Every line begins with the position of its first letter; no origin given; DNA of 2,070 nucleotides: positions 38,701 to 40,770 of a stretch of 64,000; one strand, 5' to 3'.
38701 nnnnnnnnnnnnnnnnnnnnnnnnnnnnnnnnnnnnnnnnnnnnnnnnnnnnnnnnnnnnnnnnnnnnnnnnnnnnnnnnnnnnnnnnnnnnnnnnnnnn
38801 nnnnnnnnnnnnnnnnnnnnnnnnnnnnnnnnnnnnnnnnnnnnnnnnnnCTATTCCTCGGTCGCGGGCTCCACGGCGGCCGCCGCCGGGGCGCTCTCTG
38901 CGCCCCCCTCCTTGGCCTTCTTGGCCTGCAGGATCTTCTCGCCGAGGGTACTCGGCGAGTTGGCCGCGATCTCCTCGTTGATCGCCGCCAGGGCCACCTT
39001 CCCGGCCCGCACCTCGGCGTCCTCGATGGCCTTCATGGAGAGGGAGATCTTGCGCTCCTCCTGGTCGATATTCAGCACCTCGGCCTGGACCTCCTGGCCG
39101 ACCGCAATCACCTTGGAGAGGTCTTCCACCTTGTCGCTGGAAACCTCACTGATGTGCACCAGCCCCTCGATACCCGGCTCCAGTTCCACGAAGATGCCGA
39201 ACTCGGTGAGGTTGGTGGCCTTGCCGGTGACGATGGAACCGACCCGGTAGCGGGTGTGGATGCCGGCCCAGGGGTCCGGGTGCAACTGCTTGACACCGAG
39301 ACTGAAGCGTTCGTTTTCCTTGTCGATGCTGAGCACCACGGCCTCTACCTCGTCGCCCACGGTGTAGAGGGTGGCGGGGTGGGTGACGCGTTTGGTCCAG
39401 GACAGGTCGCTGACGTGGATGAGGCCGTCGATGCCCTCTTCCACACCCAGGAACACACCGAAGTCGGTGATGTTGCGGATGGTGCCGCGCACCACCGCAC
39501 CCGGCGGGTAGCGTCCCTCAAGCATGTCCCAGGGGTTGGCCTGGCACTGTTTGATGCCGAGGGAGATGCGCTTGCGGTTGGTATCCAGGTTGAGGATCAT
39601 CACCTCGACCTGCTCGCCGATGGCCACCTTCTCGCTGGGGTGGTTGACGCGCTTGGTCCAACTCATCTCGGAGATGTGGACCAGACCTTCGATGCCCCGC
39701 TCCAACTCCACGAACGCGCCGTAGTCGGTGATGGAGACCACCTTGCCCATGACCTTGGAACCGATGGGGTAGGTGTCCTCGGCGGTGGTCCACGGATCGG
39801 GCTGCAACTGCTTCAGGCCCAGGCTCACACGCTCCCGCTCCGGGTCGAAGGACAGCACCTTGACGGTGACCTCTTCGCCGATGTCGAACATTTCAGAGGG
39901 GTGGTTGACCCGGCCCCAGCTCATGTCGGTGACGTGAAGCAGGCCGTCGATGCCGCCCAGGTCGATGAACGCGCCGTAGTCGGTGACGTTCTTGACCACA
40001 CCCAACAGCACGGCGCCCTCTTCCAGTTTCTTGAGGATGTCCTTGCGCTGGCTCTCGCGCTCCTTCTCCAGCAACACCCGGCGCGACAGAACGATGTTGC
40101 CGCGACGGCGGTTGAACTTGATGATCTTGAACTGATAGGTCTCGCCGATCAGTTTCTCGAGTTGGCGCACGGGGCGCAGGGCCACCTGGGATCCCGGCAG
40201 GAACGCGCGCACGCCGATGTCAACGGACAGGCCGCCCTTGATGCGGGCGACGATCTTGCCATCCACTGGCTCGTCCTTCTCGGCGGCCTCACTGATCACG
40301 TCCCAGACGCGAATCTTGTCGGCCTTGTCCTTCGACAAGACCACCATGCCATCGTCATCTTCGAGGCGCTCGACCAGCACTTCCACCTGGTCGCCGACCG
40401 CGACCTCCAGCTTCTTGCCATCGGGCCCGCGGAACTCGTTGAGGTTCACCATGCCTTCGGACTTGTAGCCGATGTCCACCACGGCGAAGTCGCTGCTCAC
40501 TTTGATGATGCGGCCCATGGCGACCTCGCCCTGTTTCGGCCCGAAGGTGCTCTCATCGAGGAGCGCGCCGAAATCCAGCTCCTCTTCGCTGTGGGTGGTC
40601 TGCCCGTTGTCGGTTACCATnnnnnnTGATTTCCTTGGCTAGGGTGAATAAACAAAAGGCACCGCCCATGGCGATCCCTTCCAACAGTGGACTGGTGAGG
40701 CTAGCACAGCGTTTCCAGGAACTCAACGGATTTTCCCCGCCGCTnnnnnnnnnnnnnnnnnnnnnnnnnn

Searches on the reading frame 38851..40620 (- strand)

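Call 35: search_protein_families(library=pfam, proteins=[window:38851-40620:-], max_evalue=0.0001)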
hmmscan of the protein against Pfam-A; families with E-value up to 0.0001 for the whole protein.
window:38851-40620:- (589 aa): 5 families
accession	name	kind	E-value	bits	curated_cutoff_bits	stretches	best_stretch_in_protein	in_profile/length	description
PF00575.29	S1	-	1.4e-100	330.2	22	6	285-357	3-74/74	S1 RNA binding domain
PF23459.1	S1_RRP5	-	3.9e-32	111.1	27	3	287-350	4-66/72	RRP5 S1 domain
PF21710.3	Spt6_S1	-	7.1e-20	71.6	27.5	1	459-530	15-87/91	Spt6, S1/OB domain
PF24685.1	OB_RRP5_4th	-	1.2e-05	25.6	31.5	0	483-520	36-73/92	RRP5 OB-fold domain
PF17092.11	PCB_OB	-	1.9e-05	25.8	27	0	285-340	30-95/111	Penicillin-binding protein OB-like domain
